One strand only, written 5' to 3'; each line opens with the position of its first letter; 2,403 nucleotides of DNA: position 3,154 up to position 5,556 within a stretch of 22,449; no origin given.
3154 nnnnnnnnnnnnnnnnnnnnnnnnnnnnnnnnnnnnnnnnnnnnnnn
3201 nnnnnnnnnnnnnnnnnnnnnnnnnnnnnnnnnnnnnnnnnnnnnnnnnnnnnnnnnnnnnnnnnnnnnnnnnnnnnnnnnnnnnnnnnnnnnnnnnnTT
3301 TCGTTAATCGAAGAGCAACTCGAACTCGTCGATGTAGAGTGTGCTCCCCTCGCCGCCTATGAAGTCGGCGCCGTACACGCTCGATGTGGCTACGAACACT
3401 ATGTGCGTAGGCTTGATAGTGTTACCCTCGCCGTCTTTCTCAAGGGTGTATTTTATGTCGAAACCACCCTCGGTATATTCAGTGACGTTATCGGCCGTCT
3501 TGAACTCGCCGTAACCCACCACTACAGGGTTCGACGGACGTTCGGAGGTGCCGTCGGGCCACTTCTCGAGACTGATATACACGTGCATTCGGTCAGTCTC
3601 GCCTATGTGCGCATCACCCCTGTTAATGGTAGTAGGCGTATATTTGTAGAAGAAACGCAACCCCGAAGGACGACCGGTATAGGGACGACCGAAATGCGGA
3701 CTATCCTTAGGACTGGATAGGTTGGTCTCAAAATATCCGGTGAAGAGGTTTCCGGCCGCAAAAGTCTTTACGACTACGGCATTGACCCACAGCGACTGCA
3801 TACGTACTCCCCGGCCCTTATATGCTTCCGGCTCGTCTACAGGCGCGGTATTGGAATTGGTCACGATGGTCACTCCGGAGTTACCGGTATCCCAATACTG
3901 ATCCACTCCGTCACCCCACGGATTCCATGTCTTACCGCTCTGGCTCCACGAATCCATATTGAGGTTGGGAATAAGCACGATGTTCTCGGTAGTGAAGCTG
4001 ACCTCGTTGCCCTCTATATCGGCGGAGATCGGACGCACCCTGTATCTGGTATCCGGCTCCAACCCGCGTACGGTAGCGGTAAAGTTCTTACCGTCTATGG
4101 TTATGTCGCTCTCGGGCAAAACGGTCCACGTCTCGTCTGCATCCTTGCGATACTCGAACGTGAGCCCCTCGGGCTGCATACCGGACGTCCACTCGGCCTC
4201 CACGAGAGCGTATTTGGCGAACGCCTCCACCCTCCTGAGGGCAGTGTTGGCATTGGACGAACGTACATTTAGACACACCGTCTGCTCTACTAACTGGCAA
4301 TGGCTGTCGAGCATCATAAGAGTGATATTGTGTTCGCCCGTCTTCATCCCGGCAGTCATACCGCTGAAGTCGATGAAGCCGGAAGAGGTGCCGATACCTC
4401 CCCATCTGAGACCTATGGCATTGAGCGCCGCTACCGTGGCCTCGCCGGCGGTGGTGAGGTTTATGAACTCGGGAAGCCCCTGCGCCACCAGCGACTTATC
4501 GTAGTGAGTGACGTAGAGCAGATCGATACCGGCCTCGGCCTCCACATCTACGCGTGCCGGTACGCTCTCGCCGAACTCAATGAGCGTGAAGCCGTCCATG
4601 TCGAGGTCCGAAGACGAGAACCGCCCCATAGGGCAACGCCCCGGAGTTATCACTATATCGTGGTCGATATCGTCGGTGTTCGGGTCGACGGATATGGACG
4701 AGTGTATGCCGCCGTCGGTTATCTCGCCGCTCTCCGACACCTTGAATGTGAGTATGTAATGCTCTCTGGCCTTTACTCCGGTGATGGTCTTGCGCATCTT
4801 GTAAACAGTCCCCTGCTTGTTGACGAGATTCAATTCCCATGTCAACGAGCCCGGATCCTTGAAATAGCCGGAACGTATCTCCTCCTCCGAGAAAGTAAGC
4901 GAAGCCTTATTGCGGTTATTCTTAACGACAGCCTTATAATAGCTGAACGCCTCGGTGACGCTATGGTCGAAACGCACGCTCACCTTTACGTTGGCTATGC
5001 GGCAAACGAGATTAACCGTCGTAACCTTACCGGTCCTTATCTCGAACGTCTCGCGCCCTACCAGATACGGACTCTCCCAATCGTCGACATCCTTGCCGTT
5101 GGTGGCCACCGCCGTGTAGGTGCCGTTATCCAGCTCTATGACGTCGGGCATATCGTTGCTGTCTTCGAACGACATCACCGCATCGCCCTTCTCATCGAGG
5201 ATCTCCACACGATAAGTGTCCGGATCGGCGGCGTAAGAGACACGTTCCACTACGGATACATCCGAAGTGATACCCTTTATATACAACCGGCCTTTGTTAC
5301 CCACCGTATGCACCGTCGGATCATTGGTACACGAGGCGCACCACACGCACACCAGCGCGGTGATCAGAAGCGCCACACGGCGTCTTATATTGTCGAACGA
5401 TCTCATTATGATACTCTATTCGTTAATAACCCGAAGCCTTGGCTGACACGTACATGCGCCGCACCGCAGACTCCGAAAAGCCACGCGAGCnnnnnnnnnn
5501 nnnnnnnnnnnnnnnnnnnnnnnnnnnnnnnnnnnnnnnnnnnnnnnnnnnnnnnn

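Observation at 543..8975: Five-gene operon of mosaic surface lipoproteins (three PCMD-like C-domains and three homologous N-domains, shuffled) plus one embedded beta-rich secreted protein. Candidate uncharacterised cell-surface system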

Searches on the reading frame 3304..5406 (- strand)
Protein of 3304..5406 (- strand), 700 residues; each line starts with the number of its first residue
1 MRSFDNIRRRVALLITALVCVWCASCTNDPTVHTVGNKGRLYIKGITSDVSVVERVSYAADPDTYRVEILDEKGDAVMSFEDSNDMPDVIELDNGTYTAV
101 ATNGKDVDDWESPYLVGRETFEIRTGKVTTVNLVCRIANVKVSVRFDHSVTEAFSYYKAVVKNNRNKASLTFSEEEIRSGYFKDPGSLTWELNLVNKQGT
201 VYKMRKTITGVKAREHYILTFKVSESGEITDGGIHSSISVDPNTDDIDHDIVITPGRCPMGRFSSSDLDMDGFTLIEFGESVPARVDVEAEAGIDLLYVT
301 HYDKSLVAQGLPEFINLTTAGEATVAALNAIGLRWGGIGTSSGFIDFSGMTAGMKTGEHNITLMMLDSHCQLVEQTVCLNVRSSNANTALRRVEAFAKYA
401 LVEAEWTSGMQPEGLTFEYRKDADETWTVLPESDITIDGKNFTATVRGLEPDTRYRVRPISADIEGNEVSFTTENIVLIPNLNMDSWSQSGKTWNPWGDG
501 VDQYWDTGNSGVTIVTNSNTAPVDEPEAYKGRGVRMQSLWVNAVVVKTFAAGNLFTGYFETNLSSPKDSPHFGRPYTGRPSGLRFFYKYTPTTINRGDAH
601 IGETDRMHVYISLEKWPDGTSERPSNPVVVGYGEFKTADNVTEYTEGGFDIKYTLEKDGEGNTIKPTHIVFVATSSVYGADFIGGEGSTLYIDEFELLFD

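Call 4: search_protein_families(library=pfam, proteins=[window:3304-5406:-], max_evalue=0.1)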
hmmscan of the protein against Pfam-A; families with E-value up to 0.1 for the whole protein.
window:3304-5406:- (700 aa): 4 families
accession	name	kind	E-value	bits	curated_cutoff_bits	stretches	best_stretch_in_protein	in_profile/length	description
PF14900.11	DUF4493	-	8.9e-46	157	27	1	40-254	4-225/226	Domain of unknown function (DUF4493)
PF13201.12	PCMD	-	5e-40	138.1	28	1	484-697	2-233/234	Putative carbohydrate metabolism domain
PF16656.11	Pur_ac_phosph_N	-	0.00015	22.7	30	1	405-473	18-93/93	Purple acid Phosphatase, N-terminal domain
PF23245.1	RRM_PARP14_2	-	0.041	14.5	27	1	52-91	23-62/81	PARP14, second RRM domain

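Call 5: search_protein_families(library=ncbifam, proteins=[window:3304-5406:-], max_evalue=0.1)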
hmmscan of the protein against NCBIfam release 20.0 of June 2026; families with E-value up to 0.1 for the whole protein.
window:3304-5406:- (700 aa): 1 family
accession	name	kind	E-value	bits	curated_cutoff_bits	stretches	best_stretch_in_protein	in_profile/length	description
TIGR04279.1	TIGR04279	domain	0.054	12.8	35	1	63-174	117-219/316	TIGR04279 domain-containing protein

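Call 6: search_solved_structures(query=window:3304-5406:-, max_evalue=1, show_alignments=2)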
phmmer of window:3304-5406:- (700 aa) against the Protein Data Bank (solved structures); distinct sequences matched with E-value up to 1: 10.
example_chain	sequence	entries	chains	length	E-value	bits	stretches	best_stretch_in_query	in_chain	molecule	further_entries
4het_A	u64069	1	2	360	2.4e-12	49.3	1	404-698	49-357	HYPOTHETICAL GLYCOSIDE HYDROLASE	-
4jrl_A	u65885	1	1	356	4.6e-11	45.1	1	504-698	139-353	putative glycoside hydrolase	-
3hbz_A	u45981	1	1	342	1.4e-08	36.9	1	498-699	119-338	putative glycoside hydrolase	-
7mrk_B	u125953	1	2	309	0.063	14.9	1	427-473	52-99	Contactin-4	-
7mrq_A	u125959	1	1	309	0.065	14.9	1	427-473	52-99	Contactin-4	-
9cqj_D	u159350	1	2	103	0.098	14.3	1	408-459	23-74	anti-HSP47 Adnectin-53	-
6wk5_C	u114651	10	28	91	0.1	14.3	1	403-459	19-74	L10 monobody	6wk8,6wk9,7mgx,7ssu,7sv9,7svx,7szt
7mh6_D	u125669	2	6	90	0.1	14.2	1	403-459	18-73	Monobody L10 | L10 Monobody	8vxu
5e4s_A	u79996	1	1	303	0.11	14.1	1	427-466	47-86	Contactin-4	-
9f01_E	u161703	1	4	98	0.21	13.2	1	423-472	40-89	nanobody DAM21.3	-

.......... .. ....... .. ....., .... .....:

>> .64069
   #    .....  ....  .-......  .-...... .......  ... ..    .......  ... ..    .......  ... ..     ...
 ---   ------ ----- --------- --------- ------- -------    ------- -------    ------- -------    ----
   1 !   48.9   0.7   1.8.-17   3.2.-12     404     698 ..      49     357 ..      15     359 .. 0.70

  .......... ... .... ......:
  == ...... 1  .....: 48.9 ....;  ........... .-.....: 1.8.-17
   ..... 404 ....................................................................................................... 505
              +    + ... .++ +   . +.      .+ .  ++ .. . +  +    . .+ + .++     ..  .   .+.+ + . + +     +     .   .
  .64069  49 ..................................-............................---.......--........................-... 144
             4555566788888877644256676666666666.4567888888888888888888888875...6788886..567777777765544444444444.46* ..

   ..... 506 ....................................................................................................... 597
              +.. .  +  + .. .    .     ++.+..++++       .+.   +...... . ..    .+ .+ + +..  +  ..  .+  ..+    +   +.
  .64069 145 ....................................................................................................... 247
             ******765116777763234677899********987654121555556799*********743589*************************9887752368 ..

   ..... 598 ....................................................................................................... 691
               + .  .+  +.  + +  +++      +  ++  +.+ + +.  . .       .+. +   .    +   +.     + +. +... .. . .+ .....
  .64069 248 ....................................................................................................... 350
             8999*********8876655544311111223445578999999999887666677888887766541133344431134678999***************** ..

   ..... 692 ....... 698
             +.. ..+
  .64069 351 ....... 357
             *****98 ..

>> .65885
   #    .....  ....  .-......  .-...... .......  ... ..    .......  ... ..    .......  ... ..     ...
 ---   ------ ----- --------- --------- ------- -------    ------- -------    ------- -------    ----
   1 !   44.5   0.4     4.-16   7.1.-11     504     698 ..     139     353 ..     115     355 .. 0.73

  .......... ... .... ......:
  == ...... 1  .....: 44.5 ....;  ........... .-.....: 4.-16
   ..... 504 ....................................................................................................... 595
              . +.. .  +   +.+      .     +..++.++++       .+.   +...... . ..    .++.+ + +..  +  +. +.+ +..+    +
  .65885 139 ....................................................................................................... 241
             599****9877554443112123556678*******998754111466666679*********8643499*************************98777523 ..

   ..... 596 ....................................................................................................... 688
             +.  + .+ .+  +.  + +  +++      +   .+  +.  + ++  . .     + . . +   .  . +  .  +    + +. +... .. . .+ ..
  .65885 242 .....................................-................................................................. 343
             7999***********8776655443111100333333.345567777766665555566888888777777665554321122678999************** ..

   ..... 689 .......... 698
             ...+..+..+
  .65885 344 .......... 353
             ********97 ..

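Call 12: find_homologous_proteins(query=window:3304-5406:-)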
Query window:3304-5406:- (700 aa): 15 proteins with E <= 0.001 among 8000 candidates.
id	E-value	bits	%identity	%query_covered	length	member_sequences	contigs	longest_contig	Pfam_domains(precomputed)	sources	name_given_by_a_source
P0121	0.0e+0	1605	100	100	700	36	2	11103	PF14900.12,PF13201.13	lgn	-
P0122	0.0e+0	1451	89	100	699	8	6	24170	PF14900.12,PF13201.13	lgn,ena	-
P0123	0.0e+0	1352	83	100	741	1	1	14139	PF14900.12,PF13201.13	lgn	-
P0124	0.0e+0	1327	82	100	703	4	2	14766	PF14900.12,PF13201.13,PF16656.12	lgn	-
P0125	9.6e-292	988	64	100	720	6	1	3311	PF14900.12,PF13201.13,PF16656.12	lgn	-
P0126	2.8e-282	956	62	100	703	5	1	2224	PF14900.12,PF13201.13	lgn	-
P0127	3.9e-282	956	61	100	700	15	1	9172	PF14900.12,PF13201.13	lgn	-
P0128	1.2e-196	673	77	56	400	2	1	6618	PF14900.12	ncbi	-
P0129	5.6e-85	304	31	99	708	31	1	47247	PF14900.12,PF13201.13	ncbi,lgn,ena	-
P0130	1.8e-76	276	29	92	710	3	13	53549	PF14900.12,PF13201.13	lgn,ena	-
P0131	2.2e-73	266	30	99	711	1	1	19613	PF14900.12,PF13201.13,PF16656.12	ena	-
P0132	2.0e-44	170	29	47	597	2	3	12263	PF14900.12,PF13201.13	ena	-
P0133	3.3e-16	77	36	24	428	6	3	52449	PF14900.12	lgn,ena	-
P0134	2.7e-14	71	33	28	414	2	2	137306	PF14900.12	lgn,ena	-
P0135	3.8e-14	70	30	34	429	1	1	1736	PF14900.12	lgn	-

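Call 17: find_encoding_contigs(protein=window:3304-5406:-, flank=10000, max_places=3)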
Protein window:3304-5406:- (700 aa): 23 contigs read that carry it; 3 places shown.
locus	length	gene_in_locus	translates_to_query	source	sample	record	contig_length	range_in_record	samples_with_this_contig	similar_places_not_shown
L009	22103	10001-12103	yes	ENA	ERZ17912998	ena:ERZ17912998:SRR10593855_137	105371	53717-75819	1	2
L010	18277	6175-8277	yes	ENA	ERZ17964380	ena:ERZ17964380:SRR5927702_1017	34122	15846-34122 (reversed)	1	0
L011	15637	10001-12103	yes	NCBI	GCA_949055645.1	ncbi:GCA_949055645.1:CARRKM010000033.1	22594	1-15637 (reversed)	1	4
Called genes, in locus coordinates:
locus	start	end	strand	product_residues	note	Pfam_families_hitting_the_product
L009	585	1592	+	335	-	PF01210:NAD_Gly3P_dh_N, PF03807:F420_oxidored (weak), PF07479:NAD_Gly3P_dh_C, PF20618:GPD_NAD_C_bact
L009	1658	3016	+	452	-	PF00342:PGI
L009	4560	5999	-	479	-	PF00206:Lyase_1, PF10415:FumaraseC_C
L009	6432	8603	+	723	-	PF14900:DUF4493, PF13201:PCMD (faint)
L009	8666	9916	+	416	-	PF14900:DUF4493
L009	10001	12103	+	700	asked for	PF14900:DUF4493, PF13201:PCMD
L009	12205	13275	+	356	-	-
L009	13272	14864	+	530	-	PF13201:PCMD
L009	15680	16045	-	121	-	PF05656:DUF805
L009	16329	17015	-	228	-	PF01346:FKBP_N, PF00254:FKBP_C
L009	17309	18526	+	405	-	-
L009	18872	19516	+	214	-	PF02660:G3P_acyltransf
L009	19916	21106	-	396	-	PF00202:Aminotran_3, PF00155:Aminotran_1_2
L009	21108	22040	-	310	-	PF16745:RsgA_N, PF03193:RsgA_GTPase, PF00009:GTP_EFTU (faint), PF02421:FeoB_N (faint), PF01926:MMR_HSR1 (weak)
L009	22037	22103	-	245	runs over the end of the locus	PF02674:Colicin_V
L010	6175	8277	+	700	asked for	PF14900:DUF4493, PF13201:PCMD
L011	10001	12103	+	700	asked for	PF14900:DUF4493, PF13201:PCMD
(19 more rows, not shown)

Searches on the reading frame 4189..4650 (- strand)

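Call 67: search_protein_families(library=pfam, proteins=[window:4189-4650:-], max_evalue=5)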
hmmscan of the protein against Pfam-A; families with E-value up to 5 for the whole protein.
seq(154 aa): 1 family
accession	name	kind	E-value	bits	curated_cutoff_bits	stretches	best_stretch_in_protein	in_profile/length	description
PF20433.3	PKAT_KLD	-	0.1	13.3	27.7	1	111-140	12-42/51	PKAT, KLD domain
